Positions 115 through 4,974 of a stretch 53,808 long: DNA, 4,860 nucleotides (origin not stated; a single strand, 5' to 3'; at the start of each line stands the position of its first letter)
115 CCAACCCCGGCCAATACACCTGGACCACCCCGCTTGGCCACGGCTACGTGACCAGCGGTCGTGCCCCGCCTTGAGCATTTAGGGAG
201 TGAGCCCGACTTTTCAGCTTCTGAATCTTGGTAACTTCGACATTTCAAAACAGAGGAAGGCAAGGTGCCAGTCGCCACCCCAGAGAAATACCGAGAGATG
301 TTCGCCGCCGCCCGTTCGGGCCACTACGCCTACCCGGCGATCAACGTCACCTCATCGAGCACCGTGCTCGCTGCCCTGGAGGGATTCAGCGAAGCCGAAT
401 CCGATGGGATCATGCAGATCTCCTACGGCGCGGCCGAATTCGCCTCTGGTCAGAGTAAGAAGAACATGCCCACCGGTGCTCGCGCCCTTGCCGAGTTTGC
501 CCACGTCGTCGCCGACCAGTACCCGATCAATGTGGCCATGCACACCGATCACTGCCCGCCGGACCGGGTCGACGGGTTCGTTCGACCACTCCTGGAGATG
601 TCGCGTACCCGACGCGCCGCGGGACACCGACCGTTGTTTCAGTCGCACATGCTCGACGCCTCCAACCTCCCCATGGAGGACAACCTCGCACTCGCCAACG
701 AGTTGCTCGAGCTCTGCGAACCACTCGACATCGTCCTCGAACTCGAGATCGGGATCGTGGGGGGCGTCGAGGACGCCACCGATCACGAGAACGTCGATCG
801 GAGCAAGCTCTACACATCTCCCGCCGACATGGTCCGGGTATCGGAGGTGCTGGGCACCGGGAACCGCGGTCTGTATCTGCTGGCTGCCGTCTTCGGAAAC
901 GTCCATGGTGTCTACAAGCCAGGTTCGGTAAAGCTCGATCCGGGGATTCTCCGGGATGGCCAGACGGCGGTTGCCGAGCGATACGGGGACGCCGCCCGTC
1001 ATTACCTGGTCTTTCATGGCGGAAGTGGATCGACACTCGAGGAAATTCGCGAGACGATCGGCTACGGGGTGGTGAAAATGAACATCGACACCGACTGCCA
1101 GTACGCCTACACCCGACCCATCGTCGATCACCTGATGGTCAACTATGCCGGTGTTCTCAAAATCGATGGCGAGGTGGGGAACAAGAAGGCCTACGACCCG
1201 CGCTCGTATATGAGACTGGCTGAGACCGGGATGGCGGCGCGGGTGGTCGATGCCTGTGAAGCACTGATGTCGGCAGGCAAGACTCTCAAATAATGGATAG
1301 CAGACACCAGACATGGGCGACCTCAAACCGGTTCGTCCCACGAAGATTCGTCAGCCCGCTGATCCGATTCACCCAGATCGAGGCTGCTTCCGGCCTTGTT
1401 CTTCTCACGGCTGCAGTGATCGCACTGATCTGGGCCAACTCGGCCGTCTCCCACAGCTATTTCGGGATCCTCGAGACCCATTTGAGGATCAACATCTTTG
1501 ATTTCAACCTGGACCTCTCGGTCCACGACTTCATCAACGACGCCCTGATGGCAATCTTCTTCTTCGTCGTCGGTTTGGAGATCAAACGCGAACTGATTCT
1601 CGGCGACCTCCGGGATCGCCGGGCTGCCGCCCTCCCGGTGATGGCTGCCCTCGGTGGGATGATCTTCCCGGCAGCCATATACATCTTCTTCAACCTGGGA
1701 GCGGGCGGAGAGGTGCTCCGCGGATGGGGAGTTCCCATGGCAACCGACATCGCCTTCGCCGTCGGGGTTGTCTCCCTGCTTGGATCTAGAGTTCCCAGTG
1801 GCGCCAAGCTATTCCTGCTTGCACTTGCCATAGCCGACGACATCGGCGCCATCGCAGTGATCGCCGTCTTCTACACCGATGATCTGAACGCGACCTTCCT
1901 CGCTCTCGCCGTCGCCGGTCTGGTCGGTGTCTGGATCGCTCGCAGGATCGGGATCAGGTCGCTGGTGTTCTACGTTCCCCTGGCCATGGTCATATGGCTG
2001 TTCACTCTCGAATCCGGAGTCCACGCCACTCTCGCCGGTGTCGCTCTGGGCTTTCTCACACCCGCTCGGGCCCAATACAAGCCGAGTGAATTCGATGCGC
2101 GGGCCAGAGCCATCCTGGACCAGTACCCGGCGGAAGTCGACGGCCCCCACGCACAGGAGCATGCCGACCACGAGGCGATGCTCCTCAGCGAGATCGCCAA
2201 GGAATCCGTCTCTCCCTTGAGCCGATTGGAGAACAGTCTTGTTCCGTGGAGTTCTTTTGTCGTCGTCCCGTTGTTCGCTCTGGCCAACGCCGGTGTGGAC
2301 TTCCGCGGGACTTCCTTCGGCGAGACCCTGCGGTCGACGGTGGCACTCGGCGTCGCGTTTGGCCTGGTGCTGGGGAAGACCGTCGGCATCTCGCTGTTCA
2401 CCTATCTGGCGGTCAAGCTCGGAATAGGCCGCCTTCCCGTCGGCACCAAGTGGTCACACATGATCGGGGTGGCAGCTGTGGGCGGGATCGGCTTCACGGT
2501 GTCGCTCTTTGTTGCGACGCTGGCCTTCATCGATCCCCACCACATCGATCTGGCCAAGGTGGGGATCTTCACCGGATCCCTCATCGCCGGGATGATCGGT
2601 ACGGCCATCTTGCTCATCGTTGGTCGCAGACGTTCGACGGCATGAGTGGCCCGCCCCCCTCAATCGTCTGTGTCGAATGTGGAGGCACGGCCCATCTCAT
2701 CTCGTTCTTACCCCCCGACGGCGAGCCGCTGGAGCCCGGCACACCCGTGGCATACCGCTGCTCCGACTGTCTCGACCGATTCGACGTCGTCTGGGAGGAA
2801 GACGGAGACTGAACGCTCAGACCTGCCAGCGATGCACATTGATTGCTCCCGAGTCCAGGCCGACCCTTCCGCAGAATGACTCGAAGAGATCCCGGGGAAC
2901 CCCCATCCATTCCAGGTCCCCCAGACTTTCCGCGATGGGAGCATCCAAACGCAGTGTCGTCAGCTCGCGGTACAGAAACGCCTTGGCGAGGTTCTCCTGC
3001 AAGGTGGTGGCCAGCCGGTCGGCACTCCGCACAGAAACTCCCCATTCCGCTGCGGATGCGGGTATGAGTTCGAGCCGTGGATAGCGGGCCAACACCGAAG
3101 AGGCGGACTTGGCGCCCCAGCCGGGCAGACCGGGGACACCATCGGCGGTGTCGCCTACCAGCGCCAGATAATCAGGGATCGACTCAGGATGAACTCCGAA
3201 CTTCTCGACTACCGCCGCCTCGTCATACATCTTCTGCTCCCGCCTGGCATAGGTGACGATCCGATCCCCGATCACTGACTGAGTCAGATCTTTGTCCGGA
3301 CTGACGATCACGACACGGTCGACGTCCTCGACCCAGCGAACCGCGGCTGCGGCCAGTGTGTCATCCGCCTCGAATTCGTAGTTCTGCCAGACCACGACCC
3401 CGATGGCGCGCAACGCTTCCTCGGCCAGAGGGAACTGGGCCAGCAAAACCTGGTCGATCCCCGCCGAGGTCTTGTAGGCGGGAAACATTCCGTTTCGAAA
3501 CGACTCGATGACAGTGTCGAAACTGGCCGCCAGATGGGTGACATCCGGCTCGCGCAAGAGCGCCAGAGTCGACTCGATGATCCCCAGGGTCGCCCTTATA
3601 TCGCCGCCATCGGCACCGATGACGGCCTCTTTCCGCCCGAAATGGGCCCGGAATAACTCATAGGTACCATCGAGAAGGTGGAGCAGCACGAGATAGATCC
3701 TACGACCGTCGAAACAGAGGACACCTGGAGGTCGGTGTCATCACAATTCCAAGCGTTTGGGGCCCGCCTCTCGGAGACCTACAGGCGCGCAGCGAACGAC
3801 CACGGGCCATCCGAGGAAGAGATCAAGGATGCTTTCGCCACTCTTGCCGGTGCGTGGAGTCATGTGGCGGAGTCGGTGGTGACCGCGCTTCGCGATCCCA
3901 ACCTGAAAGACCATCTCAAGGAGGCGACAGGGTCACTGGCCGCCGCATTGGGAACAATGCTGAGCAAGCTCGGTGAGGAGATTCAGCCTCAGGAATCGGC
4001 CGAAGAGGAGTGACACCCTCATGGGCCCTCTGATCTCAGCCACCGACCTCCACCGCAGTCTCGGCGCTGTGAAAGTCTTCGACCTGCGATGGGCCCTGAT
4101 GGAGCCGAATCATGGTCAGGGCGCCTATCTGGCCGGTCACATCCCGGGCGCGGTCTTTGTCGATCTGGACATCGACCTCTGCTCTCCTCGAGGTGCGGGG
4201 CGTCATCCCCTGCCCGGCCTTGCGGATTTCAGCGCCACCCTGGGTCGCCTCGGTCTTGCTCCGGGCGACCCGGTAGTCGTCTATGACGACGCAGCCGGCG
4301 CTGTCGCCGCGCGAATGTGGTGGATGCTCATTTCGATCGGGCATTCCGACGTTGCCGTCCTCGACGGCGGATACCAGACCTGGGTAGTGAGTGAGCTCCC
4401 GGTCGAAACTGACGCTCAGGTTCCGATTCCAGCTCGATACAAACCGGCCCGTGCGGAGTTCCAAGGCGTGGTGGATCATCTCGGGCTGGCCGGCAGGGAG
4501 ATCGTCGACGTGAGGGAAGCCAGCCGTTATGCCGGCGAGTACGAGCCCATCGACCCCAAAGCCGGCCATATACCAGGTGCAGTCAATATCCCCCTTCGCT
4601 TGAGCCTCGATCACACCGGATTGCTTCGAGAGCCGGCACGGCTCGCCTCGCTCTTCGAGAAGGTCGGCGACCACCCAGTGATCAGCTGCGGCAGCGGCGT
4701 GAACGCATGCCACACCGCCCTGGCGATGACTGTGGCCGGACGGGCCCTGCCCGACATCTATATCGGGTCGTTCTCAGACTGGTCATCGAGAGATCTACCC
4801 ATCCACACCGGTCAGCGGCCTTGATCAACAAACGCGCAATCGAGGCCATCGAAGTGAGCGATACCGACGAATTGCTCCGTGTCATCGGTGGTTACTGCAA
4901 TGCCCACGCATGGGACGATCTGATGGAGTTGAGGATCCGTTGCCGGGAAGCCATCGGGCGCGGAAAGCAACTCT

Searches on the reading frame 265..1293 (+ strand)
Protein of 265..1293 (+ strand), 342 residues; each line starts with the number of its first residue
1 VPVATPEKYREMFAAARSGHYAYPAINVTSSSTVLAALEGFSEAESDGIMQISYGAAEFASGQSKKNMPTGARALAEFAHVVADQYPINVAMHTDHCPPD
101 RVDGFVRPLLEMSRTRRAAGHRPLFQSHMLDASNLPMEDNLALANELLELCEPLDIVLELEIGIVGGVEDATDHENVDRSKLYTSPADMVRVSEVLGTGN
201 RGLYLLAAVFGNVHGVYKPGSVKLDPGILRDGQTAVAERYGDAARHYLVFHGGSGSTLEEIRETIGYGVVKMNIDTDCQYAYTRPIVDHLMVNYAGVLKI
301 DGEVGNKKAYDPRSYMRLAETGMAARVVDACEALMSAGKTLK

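Call 60: search_protein_families(library=pfam, proteins=[window:265-1293:+], max_evalue=0.001)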
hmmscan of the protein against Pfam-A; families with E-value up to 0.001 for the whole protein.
window:265-1293:+ (342 aa): 1 family
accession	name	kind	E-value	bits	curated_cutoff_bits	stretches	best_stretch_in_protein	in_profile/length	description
PF01116.26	F_bP_aldolase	-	3.5e-75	253.5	25.5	1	8-339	2-277/277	Fructose-bisphosphate aldolase class-II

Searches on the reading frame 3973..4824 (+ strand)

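Call 60: search_protein_families(library=pfam, proteins=[window:3973-4824:+], max_evalue=0.001)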
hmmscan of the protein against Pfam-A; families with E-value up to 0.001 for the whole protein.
window:3973-4824:+ (283 aa): 1 family
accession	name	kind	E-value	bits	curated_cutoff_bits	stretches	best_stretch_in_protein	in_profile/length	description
PF00581.25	Rhodanese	-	7.9e-27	94.1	22.2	2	23-138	2-100/102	Rhodanese-like domain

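Call 62: search_protein_families(library=ncbifam, proteins=[window:3973-4824:+], max_evalue=0.0001)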
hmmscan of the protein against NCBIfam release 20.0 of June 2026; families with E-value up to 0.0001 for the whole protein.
window:3973-4824:+ (283 aa): 1 family
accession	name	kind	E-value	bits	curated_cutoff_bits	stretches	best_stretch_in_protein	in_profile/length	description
NF008557.0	PRK11493.1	equivalog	2.5e-35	121.9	250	1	49-279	39-279/281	3-mercaptopyruvate sulfurtransferase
